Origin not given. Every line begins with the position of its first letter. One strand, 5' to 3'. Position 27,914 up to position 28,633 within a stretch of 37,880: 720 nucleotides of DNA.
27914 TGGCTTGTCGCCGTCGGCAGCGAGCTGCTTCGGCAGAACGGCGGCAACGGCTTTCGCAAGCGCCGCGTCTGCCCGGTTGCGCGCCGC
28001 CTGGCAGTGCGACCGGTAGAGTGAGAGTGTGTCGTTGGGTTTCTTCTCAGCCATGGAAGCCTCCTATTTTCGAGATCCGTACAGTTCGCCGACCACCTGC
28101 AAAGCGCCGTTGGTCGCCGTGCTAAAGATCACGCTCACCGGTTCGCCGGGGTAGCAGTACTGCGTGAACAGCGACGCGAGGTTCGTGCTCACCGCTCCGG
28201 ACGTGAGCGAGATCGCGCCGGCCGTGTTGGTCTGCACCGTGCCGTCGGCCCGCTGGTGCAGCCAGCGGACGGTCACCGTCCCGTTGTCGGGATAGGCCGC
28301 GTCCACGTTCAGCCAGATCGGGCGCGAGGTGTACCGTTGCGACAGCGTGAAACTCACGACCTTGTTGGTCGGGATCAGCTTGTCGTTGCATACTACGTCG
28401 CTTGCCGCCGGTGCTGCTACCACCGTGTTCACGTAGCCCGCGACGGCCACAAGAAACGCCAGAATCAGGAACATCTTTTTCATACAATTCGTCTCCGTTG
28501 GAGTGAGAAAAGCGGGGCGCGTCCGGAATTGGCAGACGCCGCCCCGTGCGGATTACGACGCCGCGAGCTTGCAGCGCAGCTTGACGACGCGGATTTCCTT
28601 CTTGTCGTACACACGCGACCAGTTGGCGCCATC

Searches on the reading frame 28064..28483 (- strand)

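Call 17: search_protein_families(library=phrogs, proteins=[window:28064-28483:-], max_evalue=0.05)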
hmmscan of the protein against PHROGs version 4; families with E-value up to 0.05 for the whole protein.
window:28064-28483:- (139 aa): 1 family
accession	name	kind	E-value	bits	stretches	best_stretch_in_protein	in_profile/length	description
phrog_9563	-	unknown function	0.012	16.6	1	67-108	32-65/85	-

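Call 76: search_protein_families(library=pfam, proteins=[window:28067-28483:-], max_evalue=0.05)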
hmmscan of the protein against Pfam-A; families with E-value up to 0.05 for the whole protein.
window:28067-28483:- (139 aa): 0 families

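Call 98: search_protein_families(library=padloc, proteins=[window:28067-28483:-], max_evalue=0.05)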
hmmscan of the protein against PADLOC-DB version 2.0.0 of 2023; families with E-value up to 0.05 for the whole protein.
window:28067-28483:- (139 aa): 0 families
